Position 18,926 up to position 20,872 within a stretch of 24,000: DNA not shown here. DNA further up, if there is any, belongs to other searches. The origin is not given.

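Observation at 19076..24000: Operon hydantoinase-like -> carbamoylase -> DUF917 -> urocanase paralogue: candidate ergothioneine-type (thiohydantoin route) catabolism rather than a classical hut operon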

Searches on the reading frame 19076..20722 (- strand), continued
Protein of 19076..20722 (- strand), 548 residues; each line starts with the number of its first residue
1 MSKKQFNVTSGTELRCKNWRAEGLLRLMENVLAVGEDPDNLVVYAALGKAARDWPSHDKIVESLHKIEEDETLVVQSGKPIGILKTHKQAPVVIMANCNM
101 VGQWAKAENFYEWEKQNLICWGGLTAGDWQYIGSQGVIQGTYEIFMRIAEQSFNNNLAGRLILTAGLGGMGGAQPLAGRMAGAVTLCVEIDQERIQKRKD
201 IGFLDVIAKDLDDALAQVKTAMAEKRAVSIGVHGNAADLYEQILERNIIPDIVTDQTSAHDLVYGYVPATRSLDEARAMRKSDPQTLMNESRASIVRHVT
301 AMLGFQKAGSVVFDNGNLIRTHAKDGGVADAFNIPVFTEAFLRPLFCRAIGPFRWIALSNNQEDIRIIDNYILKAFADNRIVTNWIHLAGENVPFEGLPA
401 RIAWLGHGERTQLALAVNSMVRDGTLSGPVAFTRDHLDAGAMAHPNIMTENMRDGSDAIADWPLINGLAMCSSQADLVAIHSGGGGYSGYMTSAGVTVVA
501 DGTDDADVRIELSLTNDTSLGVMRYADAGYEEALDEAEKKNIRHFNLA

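Call 20: search_solved_structures(query=window:19076-20722:-, max_evalue=1e-20, show_alignments=1)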
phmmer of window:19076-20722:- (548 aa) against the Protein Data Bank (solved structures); distinct sequences matched with E-value up to 1e-20: 11.
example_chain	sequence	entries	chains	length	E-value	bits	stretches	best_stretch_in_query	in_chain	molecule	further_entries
7ned_A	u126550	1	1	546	1.6e-235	786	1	7-544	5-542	Urocanate hydratase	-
1x87_A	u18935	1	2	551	1e-181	608.5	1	6-542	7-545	Urocanase protein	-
8q9u_A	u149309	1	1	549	3e-178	597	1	6-535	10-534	urocanate hydratase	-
8q9v_A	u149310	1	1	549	5.1e-178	596.3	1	6-535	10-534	urocanate hydratase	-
1uwk_A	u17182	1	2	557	9.4e-172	575.6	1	8-540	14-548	UROCANATE HYDRATASE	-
1w1u_A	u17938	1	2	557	4.9e-171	573.2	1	8-540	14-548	UROCANATE HYDRATASE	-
1uwl_A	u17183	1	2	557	8.3e-171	572.5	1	8-540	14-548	UROCANATE HYDRATASE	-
2v7g_A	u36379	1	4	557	3.9e-170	570.3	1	8-540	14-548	UROCANATE HYDRATASE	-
2fkn_A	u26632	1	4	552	2.2e-168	564.5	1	3-542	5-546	Urocanate hydratase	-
7jfz_A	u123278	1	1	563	7.6e-166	556.1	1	3-538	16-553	Urocanate hydratase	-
6uek_A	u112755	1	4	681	1.9e-70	241.3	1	22-529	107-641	Urocanate hydratase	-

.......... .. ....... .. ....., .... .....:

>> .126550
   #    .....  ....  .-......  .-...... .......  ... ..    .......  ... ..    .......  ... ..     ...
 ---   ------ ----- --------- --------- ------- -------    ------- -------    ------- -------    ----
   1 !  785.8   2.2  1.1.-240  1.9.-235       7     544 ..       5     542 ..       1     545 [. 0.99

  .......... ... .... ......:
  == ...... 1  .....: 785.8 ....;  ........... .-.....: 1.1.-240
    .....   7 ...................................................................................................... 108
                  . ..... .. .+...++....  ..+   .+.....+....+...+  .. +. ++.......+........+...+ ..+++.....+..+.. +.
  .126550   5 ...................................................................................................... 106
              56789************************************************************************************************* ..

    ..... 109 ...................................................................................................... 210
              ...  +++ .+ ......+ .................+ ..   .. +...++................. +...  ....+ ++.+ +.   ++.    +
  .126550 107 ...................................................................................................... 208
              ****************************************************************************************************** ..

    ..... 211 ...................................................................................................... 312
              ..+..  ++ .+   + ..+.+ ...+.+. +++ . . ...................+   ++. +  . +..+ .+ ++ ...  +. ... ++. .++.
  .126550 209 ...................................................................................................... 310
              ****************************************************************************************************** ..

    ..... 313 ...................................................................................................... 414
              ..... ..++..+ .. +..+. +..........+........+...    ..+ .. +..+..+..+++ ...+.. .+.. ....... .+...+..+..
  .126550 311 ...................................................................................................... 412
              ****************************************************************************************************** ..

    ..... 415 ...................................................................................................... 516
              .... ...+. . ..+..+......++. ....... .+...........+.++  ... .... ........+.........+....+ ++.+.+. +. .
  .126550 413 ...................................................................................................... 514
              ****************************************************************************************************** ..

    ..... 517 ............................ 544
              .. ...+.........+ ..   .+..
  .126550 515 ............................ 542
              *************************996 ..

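Call 67: search_protein_families(library=pfam, proteins=[L002:26-1621:-], max_evalue=0.01)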
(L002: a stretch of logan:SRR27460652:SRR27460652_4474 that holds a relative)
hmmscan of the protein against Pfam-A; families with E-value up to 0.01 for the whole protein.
L002:26-1621:- (531 aa): 2 families
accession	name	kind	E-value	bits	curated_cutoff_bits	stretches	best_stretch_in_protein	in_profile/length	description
PF07687.19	M20_dimer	-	6e-07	29.8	21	1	218-301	5-90/107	Peptidase dimerisation domain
PF01546.33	Peptidase_M20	-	9.6e-07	29.3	24.6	1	108-350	1-145/206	Peptidase family M20/M25/M40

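Call 82: list_cluster_members(proteins=[window:19076-20722:-, window:20747-21835:-, window:21848-23134:-, L002:2032-3714:+, window:15663-16976:-, window:17196-19007:+])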
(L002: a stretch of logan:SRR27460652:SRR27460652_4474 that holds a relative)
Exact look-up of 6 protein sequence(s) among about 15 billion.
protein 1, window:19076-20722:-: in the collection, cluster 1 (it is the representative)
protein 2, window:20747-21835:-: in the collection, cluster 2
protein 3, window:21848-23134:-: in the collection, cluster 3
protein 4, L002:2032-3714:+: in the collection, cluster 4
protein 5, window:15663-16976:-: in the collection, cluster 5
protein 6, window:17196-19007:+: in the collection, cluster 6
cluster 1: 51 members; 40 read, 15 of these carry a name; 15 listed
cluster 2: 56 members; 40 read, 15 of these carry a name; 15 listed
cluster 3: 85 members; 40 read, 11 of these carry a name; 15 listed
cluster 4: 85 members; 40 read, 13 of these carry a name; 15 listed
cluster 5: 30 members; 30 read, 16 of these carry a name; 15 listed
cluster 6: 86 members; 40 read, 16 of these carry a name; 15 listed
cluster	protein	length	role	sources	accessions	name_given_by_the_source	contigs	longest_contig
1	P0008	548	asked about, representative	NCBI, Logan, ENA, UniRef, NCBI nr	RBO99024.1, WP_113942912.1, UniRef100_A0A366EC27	urocanate hydratase [Pseudochrobactrum asaccharolyticum] | Urocanate hydratase n=1 Tax=Pseudochrobactrum asaccharolyticum TaxID=354351 ...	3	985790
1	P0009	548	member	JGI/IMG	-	urocanate hydratase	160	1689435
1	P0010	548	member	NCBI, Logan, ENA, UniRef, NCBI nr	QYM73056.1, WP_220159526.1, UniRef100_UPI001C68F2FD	urocanate hydratase [Pseudochrobactrum sp. Wa41.01b-1] | urocanate hydratase n=1 Tax=Pseudochrobactrum sp. Wa41.01b-1 TaxID=2864102 ...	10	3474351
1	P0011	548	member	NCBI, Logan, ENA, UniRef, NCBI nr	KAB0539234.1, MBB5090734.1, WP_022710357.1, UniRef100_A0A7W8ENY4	urocanate hydratase [Pseudochrobactrum saccharolyticum] | Urocanate hydratase n=1 Tax=Pseudochrobactrum saccharolyticum TaxID=354352 ... | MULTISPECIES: urocanate hydratase [Pseudochrobactrum]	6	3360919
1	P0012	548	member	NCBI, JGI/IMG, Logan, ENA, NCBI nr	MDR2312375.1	MAG: urocanate hydratase [Brucellaceae bacterium] | urocanate hydratase | urocanate hydratase [Brucellaceae bacterium]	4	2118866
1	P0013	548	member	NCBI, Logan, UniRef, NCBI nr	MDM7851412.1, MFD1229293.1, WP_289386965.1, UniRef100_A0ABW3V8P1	urocanate hydratase [Pseudochrobactrum kiredjianiae] | Urocanate hydratase n=1 Tax=Pseudochrobactrum kiredjianiae TaxID=386305 ...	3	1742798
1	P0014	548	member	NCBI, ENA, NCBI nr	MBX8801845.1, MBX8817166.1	urocanate hydratase [Ochrobactrum sp. MR28]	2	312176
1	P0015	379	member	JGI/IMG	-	urocanate hydratase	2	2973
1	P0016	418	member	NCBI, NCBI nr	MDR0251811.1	MAG: urocanate hydratase, partial [Brucellaceae bacterium] | urocanate hydratase [Brucellaceae bacterium]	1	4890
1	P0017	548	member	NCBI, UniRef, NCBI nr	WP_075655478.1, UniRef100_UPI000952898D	urocanate hydratase [Pseudochrobactrum sp. B5] | urocanate hydratase n=1 Tax=Pseudochrobactrum sp. B5 TaxID=1289478 RepID=UPI000952898D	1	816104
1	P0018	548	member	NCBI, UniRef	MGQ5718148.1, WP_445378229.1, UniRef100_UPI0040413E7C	urocanate hydratase [Pseudochrobactrum asaccharolyticum] | urocanate hydratase n=1 Tax=Pseudochrobactrum asaccharolyticum TaxID=354351 ...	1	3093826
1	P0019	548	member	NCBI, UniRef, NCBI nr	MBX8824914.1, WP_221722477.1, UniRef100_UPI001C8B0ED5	urocanate hydratase [Ochrobactrum sp. SFR4] | urocanate hydratase n=1 Tax=Ochrobactrum sp. SFR4 TaxID=2717368 RepID=UPI001C8B0ED5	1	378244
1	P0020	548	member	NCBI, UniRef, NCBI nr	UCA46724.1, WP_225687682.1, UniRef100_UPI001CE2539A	urocanate hydratase [Pseudochrobactrum sp. XF203] | urocanate hydratase n=1 Tax=Pseudochrobactrum sp. XF203 TaxID=2879116 RepID=UPI001CE2539A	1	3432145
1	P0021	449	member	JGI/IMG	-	urocanate hydratase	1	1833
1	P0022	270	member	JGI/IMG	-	urocanate hydratase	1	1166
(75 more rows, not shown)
